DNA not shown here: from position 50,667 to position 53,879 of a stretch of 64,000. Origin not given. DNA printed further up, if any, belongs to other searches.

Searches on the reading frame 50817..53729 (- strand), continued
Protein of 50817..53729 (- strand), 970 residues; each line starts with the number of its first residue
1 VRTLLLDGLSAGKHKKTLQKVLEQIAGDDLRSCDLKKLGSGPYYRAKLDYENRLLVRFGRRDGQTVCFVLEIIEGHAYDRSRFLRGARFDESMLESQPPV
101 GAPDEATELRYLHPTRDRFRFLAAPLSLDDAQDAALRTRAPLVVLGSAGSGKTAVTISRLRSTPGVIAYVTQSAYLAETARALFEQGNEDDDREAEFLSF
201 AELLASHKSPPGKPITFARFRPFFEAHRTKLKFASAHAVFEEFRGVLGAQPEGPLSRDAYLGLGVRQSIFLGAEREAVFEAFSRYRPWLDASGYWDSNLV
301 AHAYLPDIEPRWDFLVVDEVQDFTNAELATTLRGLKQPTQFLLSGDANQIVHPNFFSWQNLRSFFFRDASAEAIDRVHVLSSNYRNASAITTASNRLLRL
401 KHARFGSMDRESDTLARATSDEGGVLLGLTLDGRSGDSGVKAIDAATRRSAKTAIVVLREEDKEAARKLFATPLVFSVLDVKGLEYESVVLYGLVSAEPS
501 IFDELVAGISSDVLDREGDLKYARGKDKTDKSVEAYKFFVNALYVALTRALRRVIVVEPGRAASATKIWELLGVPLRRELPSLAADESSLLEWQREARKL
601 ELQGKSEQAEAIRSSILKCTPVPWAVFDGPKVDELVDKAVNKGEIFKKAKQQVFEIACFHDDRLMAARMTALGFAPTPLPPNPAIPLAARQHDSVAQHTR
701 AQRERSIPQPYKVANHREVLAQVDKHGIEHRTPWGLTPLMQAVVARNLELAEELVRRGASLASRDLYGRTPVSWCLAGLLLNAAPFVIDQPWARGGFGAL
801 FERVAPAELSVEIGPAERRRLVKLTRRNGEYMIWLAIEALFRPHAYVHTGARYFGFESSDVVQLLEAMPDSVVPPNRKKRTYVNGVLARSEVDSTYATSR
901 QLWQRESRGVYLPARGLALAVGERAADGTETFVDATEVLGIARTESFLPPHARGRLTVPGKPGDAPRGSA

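Call 31: search_protein_families(library=ncbifam, proteins=[L092:73-1248:+], max_evalue=0.001)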
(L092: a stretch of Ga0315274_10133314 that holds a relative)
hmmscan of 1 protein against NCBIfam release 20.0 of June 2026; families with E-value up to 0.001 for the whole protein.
L092:73-1248:+ (391 aa): 52 families (the best 25 are shown)
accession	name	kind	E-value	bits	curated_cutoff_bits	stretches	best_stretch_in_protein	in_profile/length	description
NF045574.1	sacti_mat_StsB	exception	1.4e-17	63.7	625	1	50-219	99-265/466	StsB family radical SAM/SPASM domain sactipeptide maturase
TIGR04545.1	rSAM_ahbD_hemeb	equivalog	1.2e-16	61.1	500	1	51-214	4-166/339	heme b synthase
TIGR04466.1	rSAM_BlsE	equivalog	2e-16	60.4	400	1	48-188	4-139/327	cytosylglucuronate decarboxylase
TIGR04055.1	rSAM_NirJ2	equivalog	3.1e-16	59.8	500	1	51-174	4-124/326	putative heme d1 biosynthesis radical SAM protein NirJ2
NF038283.1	viperin_w_prok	equivalog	2e-15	56.7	180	1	51-159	6-118/281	viperin family antiviral radical SAM protein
TIGR04546.1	rSAM_ahbC_deAc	equivalog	2.1e-15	56.4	650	1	51-175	43-164/390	12,18-didecarboxysiroheme deacetylase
TIGR04347.1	pseudo_SAM_Halo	equivalog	4.3e-15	55.9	525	1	51-159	42-148/390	TIGR04347 family pseudo-SAM/SPASM protein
TIGR02666.1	moaA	equivalog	1.2e-14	54.1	284.05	1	48-181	11-152/336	GTP 3',8-cyclase MoaA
TIGR04054.1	rSAM_NirJ1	equivalog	2e-14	53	650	1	49-158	38-145/387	putative heme d1 biosynthesis radical SAM protein NirJ1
TIGR04303.1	GeoRSP_rSAM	equivalog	5.8e-13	49.1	400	1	48-199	6-152/325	GeoRSP system radical SAM/SPASM protein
NF047865.1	rSAM_PapB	equivalog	7.9e-12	45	340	1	49-309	5-268/330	PapB family radical SAM/SPASM ranthipeptide maturase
TIGR03961.1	rSAM_PTO1314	hypoth_equivalog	2.1e-11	43.7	306.05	1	56-274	32-232/332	PTO1314 family radical SAM protein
TIGR03962.1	mycofact_rSAM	equivalog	3.3e-11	42.9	265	1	46-198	11-161/339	mycofactocin radical SAM maturase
TIGR04317.1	W_rSAM_matur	equivalog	1.6e-10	40.7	380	1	49-176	6-133/349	tungsten cofactor oxidoreductase radical SAM maturase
NF049973.1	radical_Rv1681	equivalog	1.8e-10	40.3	380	1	54-214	78-238/326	Rv1681 family radical SAM protein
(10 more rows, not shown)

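Call 32: search_dna_similar(query=window:50817-53729:-, collection=plasmids, mode=protein, max_evalue=1e-20, max_rows=25)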
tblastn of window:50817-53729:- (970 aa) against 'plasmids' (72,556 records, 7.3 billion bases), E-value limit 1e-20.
Records with a match: 132; places in all: 132; records where one place covers at least 80% of the query: 122.
Best place of each record, by identity: <60% 132.
By first word of the organism name: Shigella 101; Escherichia 13; Piscirickettsia 10; Methylosinus 2; Cetobacterium 2; Polymorphobacter 1; Deinococcus 1; Thermus 1; Crinalium 1.
By predicted mobility (MOB-suite, as given by PLSDB): mobilizable 72; conjugative 46; non-mobilizable 14.
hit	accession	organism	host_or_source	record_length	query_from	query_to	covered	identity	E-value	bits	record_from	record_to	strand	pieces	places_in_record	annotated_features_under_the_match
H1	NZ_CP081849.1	Polymorphobacter megasporae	Megaspora,lichen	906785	1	962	99%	42.2%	0e+0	689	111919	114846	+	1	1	ankyrin repeat domain-containing protein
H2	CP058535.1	Deinococcus sp. D7000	seawater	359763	1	912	94%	43.7%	0e+0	681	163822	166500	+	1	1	AAA family ATPase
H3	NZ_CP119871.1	Methylosinus trichosporium OB3b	Whole Organism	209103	1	949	98%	39.8%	0e+0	629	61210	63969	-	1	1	AAA family ATPase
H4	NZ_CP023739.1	Methylosinus trichosporium OB3b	isolate,soil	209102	1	949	98%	39.8%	0e+0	628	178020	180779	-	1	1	AAA family ATPase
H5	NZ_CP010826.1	Thermus aquaticus Y51MC23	-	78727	1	896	92%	39.9%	2e-149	498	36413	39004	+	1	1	ankyrin repeat domain-containing protein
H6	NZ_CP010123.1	Escherichia coli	cow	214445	19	923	93%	37.5%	7e-169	555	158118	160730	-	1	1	ankyrin repeat domain-containing protein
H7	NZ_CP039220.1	Piscirickettsia salmonis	Salmo salar,cell culture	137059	10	911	93%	35.3%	2e-167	551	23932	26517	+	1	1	AAA family ATPase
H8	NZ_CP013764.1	Piscirickettsia salmonis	Salmo salar,liver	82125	10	911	93%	35.1%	4e-163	538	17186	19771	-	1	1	AAA family ATPase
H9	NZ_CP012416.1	Piscirickettsia salmonis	Salmo salar,Kidney,kidney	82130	10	911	93%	35.1%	4e-163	538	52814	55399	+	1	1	AAA family ATPase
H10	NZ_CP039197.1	Piscirickettsia salmonis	Salmo salar,cell culture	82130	10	911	93%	35.1%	4e-163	538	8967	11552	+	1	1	AAA family ATPase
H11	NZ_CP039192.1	Piscirickettsia salmonis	Salmo salar,cell culture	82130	10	911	93%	35.1%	4e-163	538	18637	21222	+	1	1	AAA family ATPase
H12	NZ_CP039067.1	Piscirickettsia salmonis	Oncorhynchus mykiss,cell culture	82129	10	911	93%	35.1%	4e-163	538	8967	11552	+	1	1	AAA family ATPase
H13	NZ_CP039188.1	Piscirickettsia salmonis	Salmo salar,cell culture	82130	10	911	93%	35.1%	4e-163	538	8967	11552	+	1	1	AAA family ATPase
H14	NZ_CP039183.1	Piscirickettsia salmonis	Salmo salar,cell culture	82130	10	911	93%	35.1%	4e-163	538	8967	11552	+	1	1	AAA family ATPase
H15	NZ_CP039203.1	Piscirickettsia salmonis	Salmo salar,cell culture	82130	10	911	93%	35.1%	4e-163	538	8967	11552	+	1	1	AAA family ATPase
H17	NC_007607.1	Shigella dysenteriae Sd197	-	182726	19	844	85%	37.9%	9e-157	520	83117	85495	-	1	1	UvrD-helicase domain-containing protein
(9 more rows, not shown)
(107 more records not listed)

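Call 33: search_dna_similar(query=window:50817-53729:-, collection=phages, mode=protein, max_evalue=1e-10, max_rows=10)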
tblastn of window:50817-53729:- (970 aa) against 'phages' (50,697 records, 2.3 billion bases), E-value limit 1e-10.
No match.

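Call 34: get_annotated_region(hit=H6, flank=6000)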
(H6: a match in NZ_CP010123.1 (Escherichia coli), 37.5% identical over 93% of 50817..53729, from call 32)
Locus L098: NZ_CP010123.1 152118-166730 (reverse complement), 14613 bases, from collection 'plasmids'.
description: Escherichia coli strain C5 plasmid A, complete sequence
organism: Escherichia coli (NCBI taxid 562)
taxonomy: Bacteria; Pseudomonadota; Gammaproteobacteria; Enterobacterales; Enterobacteriaceae; Escherichia; Escherichia coli
host: -; source: cow; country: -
typing (MOB-suite, as given by PLSDB): conjugative; replicon IncFIB,IncFIC,IncI-gamma/K1; relaxase MOBF; mating-pair formation MPF_F
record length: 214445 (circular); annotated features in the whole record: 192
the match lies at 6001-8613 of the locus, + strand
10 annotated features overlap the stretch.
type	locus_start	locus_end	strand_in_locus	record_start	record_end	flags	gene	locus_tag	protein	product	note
CDS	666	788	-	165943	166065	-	-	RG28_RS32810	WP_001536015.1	hypothetical protein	-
CDS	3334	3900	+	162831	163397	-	-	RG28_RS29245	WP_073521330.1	inovirus-type Gp2 protein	-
CDS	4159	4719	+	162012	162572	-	-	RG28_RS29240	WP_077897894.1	hypothetical protein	-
CDS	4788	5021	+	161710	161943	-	-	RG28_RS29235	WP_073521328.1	AlpA family transcriptional regulator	-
CDS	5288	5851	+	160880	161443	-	-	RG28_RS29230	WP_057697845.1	inovirus-type Gp2 protein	-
CDS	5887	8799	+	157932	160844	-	-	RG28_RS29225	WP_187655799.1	ankyrin repeat domain-containing protein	-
CDS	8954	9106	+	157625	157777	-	-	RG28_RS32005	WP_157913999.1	hypothetical protein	-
CDS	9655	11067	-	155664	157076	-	-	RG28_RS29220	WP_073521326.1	MFS transporter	-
CDS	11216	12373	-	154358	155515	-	-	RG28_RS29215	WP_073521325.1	M20 aminoacylase family protein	-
CDS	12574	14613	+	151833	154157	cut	-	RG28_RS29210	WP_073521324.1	helix-turn-helix domain-containing protein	GO:0006355 - regulation of DNA-templated transcription [Evidence IEA]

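Call 35: get_annotated_region(hit=H17, flank=6000)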
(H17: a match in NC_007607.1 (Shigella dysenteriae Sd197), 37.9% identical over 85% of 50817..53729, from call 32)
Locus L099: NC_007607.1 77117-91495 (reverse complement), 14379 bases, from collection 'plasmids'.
description: Shigella dysenteriae Sd197 plasmid pSD1_197, complete sequence
organism: Shigella dysenteriae Sd197 (NCBI taxid 300267)
taxonomy: Bacteria; Pseudomonadota; Gammaproteobacteria; Enterobacterales; Enterobacteriaceae; Shigella; Shigella dysenteriae; Shigella dysenteriae Sd197
host: -; source: -; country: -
typing (MOB-suite, as given by PLSDB): conjugative; replicon IncFIA; relaxase MOBF,MOBF,MOBP; mating-pair formation MPF_T
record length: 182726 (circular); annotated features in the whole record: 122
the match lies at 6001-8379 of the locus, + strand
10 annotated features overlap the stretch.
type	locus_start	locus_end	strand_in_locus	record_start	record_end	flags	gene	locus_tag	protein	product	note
CDS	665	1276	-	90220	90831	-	tnpA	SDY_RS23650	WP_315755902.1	IS66-like element accessory protein TnpA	GO:0006313 - DNA transposition [Evidence IEA]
CDS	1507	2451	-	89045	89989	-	lpxM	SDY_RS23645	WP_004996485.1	lauroyl-Kdo(2)-lipid IV(A) myristoyltransferase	GO:0009245 - lipid A biosynthetic process [Evidence IEA]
CDS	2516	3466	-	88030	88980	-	virK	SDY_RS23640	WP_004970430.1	virulence factor VirK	-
predicted_resistance_gene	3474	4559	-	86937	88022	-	capU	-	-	putative hexosyltransferase CapU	predicted by amrfinderplus; class ; identity 99.72%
CDS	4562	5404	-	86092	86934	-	-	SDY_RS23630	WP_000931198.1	polysaccharide deacetylase family protein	GO:0005975 - carbohydrate metabolic process [Evidence IEA]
CDS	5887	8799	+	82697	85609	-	-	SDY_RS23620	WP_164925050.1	UvrD-helicase domain-containing protein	-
CDS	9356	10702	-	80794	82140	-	-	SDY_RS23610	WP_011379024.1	IS4-like element IS4 family transposase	GO:0006313 - DNA transposition [Evidence IEA]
CDS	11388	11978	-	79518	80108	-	ospG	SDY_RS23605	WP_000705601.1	type III secretion system effector protein kinase OspG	-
CDS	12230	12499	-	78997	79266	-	yacA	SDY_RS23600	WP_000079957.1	type II toxin-antitoxin system antitoxin YacA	-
predicted_resistance_gene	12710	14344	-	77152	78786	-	ipaH9.8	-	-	T3SS effector E3 ubiquitin-protein ligase IpaH9.8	predicted by amrfinderplus; class ; identity 99.63%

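Call 36: get_annotated_region(hit=H1, flank=6000)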
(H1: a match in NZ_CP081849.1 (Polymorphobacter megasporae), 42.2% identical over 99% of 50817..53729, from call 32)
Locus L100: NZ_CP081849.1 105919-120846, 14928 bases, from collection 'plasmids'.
description: Polymorphobacter megasporae strain PAMC 29362 plasmid p29362-2, complete sequence
organism: Polymorphobacter megasporae (NCBI taxid 2835787)
taxonomy: Bacteria; Pseudomonadota; Alphaproteobacteria; Sphingomonadales; Sphingosinicellaceae; Polymorphobacter; Polymorphobacter megasporae
host: -; source: Megaspora,lichen; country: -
typing (MOB-suite, as given by PLSDB): non-mobilizable
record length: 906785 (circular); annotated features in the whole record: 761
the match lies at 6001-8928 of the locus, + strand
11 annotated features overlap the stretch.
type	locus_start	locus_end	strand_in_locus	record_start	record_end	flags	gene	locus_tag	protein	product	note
CDS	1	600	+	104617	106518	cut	-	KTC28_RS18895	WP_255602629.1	TonB-dependent siderophore receptor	GO:0015891 - siderophore transport [Evidence IEA]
CDS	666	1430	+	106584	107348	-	-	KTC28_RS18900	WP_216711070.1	substrate-binding domain-containing protein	-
CDS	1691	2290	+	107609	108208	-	-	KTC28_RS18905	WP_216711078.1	recombinase family protein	GO:0006310 - DNA recombination [Evidence IEA]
CDS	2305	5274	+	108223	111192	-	-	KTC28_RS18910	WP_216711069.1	Tn3 family transposase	-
CDS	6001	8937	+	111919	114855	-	-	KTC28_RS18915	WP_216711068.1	ankyrin repeat domain-containing protein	-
CDS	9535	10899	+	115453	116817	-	-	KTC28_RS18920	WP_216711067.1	GGDEF domain-containing protein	-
CDS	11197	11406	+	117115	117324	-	-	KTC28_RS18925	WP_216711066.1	OsmC family protein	-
CDS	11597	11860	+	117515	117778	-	-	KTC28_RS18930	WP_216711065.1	type II toxin-antitoxin system VapB family antitoxin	-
CDS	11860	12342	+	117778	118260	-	-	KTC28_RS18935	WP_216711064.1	type II toxin-antitoxin system VapC family toxin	-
CDS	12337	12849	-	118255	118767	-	-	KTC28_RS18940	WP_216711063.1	hypothetical protein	-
CDS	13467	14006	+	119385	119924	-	-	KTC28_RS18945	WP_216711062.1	PEPxxWA-CTERM sorting domain-containing protein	-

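Call 48: find_encoding_contigs(protein=P0001, flank=10000, max_places=1)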
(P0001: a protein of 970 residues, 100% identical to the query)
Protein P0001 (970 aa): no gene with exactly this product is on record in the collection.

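Call 53: search_solved_structures(query=A2, max_evalue=0.01)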
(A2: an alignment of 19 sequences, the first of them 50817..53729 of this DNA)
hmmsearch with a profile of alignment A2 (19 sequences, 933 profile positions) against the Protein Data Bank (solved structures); distinct sequences matched with E-value up to 0.01: 436 (the best 60 are shown).
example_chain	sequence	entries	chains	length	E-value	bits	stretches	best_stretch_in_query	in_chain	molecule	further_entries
6mol_A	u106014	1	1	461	5.5e-45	157.1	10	696-756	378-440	Monoextended DARPin R12 (M_R12)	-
5le2_A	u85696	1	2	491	3.4e-41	144.5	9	675-753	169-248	DDD_D12_15_D12_15_D12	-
5lec_A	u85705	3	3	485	1.9e-40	142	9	675-753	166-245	DDD_D12_12_D12_12_D12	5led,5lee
5leb_A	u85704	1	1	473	3.6e-39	137.8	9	704-758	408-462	DDD_D12_06_D12_06_D12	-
4rlv_A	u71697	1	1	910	3.7e-39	137.8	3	690-755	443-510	Ankyrin-1, Ankyrin-2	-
5lel_A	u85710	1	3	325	3.1e-33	118.2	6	713-759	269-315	DD_Off7_10_3G124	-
5lea_A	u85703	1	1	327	3.9e-32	114.5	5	710-759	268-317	DD_Off7_12_3G124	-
5le9_A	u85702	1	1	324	4.2e-32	114.4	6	712-753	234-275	DD_Off7_09_3G124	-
5lem_A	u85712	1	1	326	4.7e-32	114.3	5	710-753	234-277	DD_Off7_11_3G124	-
5y4d_A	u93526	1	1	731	1.5e-31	112.6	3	668-755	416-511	Ankyrin-1,Ankyrin-2,Ankyrin-2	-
5mak_A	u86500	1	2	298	1.8e-31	112.4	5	696-753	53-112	R7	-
5ma3_A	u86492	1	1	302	2.1e-31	112.1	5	696-753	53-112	R11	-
5ma9_A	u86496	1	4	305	2.2e-31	112.1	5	696-753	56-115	R11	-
7tw3_G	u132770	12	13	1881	1.7e-30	109.1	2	692-758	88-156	Ankyrin-1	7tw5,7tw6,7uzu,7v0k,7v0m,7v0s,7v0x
5ma4_A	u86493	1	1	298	2.6e-30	108.5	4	696-753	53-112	K7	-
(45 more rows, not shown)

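Call 65: get_annotated_region(hit=H2, flank=5000)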
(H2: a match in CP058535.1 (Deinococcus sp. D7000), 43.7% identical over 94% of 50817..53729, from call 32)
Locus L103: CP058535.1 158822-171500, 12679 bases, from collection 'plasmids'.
description: Deinococcus sp. D7000 plasmid p_1, complete sequence
organism: Deinococcus sp. D7000 (NCBI taxid 2755035)
taxonomy: Bacteria; Deinococcota; Deinococci; Deinococcales; Deinococcaceae; Deinococcus; Deinococcus sp. D7000
host: -; source: seawater; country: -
typing (MOB-suite, as given by PLSDB): non-mobilizable
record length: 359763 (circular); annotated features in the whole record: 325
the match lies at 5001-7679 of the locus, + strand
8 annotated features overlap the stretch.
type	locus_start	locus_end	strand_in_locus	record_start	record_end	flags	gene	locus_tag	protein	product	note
CDS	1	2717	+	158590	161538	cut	-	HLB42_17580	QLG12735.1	exo-alpha-sialidase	-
CDS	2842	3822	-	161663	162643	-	-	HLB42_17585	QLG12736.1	Gfo/Idh/MocA family oxidoreductase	-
CDS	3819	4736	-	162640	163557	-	-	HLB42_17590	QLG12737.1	Gfo/Idh/MocA family oxidoreductase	-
CDS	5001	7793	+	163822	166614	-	-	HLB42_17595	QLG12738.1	AAA family ATPase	-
CDS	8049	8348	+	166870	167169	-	-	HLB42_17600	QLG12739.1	DUF1778 domain-containing protein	-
CDS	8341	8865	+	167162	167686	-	-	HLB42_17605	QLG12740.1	GNAT family N-acetyltransferase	-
CDS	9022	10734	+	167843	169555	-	-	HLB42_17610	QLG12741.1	ABC transporter substrate-binding protein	-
CDS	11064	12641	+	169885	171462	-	-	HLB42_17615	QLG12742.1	ABC transporter substrate-binding protein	-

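Call 66: get_annotated_region(hit=H3, flank=5000)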
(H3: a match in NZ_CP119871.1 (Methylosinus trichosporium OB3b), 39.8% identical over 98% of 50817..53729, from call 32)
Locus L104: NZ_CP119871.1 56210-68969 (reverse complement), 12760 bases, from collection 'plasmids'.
description: Methylosinus trichosporium OB3b plasmid pOB3b_02, complete sequence
organism: Methylosinus trichosporium OB3b (NCBI taxid 595536)
taxonomy: Bacteria; Pseudomonadota; Alphaproteobacteria; Hyphomicrobiales; Methylocystaceae; Methylosinus; Methylosinus trichosporium; Methylosinus trichosporium OB3b
host: -; source: Whole Organism; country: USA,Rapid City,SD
typing (MOB-suite, as given by PLSDB): mobilizable; relaxase MOBQ
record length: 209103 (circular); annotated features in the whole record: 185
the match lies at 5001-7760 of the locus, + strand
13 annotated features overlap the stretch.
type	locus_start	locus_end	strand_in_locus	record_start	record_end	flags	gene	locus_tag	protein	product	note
CDS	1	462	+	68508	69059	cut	-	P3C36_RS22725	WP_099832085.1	hypothetical protein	-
CDS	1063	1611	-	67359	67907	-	-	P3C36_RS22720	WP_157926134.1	hypothetical protein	-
CDS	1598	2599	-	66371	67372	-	-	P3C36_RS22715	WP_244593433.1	hypothetical protein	-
CDS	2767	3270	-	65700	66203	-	-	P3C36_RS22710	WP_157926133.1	hypothetical protein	-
CDS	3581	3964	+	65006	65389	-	-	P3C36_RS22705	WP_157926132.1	hypothetical protein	-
CDS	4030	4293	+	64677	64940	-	-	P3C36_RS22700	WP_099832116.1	DUF2285 domain-containing protein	-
CDS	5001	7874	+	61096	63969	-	-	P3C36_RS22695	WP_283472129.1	AAA family ATPase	-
CDS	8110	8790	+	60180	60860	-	-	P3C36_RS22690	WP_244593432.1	XRE family transcriptional regulator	-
CDS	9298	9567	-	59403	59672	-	-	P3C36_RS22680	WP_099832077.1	helix-turn-helix transcriptional regulator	-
CDS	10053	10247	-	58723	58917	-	-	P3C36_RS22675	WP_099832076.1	hypothetical protein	-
CDS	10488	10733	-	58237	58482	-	-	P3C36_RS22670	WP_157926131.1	hypothetical protein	-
CDS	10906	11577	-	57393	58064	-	-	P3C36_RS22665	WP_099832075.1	IS6 family transposase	-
CDS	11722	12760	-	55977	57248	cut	-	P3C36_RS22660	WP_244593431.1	sulfotransferase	-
